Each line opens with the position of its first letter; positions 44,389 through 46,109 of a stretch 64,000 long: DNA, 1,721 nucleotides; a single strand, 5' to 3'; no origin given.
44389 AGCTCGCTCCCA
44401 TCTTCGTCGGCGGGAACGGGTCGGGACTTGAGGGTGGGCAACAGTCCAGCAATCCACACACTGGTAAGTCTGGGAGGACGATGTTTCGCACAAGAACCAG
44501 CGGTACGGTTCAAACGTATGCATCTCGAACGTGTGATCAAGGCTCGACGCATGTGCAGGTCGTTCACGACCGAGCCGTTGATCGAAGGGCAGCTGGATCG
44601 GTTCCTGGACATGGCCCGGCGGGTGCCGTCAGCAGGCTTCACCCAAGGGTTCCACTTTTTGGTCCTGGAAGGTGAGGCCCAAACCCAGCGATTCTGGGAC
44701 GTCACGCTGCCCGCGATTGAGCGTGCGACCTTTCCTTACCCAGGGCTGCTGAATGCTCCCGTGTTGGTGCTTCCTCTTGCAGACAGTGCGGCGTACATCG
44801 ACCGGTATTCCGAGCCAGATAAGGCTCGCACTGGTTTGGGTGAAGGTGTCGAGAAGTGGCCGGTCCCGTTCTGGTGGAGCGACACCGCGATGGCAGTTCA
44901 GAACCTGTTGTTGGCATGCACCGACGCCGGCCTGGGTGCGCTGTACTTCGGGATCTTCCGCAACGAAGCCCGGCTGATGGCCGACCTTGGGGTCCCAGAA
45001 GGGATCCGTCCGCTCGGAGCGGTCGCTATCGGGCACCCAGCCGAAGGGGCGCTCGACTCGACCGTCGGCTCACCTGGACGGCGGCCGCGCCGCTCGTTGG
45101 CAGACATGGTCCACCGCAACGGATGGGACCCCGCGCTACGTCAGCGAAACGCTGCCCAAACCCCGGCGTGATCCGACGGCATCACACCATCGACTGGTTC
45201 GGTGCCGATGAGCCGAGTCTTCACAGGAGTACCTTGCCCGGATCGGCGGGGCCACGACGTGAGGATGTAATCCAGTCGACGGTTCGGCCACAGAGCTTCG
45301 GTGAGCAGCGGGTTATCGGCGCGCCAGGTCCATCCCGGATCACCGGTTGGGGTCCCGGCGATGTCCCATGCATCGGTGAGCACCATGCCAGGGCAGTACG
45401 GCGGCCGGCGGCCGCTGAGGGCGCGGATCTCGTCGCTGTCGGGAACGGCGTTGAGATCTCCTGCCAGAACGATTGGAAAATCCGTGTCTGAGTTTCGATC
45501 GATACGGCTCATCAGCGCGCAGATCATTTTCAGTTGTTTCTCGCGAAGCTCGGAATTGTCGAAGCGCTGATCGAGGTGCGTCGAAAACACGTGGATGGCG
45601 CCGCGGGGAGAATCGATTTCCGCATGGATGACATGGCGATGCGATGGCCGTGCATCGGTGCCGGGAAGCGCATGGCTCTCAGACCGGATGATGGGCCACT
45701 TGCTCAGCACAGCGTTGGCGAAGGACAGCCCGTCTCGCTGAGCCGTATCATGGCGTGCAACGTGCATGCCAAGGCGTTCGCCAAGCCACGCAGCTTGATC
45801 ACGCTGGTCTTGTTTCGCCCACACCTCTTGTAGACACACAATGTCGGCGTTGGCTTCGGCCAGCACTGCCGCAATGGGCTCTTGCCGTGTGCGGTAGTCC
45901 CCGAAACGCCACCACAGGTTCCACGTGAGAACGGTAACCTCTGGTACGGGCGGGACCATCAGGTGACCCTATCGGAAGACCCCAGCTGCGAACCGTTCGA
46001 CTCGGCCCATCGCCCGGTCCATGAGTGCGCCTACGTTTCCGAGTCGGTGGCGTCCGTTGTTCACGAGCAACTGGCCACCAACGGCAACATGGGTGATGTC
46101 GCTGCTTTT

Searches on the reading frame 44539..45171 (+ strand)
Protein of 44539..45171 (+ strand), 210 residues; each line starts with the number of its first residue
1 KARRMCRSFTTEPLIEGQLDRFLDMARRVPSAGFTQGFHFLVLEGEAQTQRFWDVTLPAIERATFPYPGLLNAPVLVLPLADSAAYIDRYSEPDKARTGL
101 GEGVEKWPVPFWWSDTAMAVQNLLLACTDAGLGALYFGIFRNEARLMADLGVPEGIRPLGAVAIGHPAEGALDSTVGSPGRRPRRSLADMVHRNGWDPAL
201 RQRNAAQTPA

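Call 4: search_protein_families(library=pfam, proteins=[window:44539-45171:+], max_evalue=0.01)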
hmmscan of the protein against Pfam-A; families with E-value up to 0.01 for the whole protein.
window:44539-45171:+ (210 aa): 1 family
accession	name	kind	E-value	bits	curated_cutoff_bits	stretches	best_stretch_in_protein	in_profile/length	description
PF00881.29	Nitroreductase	-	2.7e-22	80.2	23.5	1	1-166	2-167/167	Nitroreductase family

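Call 5: search_protein_families(library=ncbifam, proteins=[window:44539-45171:+], max_evalue=0.01)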
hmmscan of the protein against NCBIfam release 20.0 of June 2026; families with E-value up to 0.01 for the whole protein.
window:44539-45171:+ (210 aa): 4 families
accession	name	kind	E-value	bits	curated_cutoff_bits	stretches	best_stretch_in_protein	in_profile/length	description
TIGR02476.1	BluB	equivalog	3e-14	52.9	150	1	2-180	15-193/205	5,6-dimethylbenzimidazole synthase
TIGR03553.1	F420_FbiB_CTERM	equivalog_domain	7e-11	42.2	249.55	1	2-170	5-178/194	F420 biosynthesis protein FbiB, C-terminal domain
NF008033.1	PRK10765.1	equivalog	1.9e-10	40.6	223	1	115-198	107-183/240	oxygen-insensitive NADPH nitroreductase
NF009810.0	PRK13294.1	equivalog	3.3e-10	39.4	304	1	2-171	260-434/449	coenzyme F420-0:L-glutamate ligase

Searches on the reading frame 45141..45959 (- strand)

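Call 4: search_protein_families(library=pfam, proteins=[window:45141-45959:-], max_evalue=0.01)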
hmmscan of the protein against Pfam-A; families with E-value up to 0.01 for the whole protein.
window:45141-45959:- (272 aa): 2 families
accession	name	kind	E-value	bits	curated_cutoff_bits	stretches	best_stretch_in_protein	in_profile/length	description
PF03372.29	Exo_endo_phos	-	5.5e-24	85.5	24.5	1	11-264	1-225/225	Endonuclease/Exonuclease/phosphatase family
PF23226.1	Exo_endo_phos_PGAP2IP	-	6.9e-10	39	27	1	23-155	20-150/239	PGAP2IP, C-terminal nuclease-like domain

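Call 5: search_protein_families(library=ncbifam, proteins=[window:45141-45959:-], max_evalue=0.01)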
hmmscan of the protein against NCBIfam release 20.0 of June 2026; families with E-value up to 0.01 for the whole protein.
window:45141-45959:- (272 aa): 5 families
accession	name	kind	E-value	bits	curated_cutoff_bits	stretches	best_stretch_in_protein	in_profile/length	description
TIGR00195.1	exoDNase_III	equivalog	6.1e-09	35.9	182.55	1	20-179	9-157/254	exodeoxyribonuclease III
TIGR00633.1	xth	equivalog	6.4e-09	35.7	99.05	1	23-179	12-160/255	exodeoxyribonuclease III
NF008733.0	PRK11756.1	equivalog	2.1e-08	33.7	280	1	22-176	11-160/269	exodeoxyribonuclease III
NF003842.0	PRK05421.1-4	equivalog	0.00033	20.1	144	1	7-171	31-187/259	endonuclease/exonuclease/phosphatase family protein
NF007500.0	PRK10093.1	equivalog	0.0063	16.6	249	1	22-67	39-83/175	primosomal replication protein N''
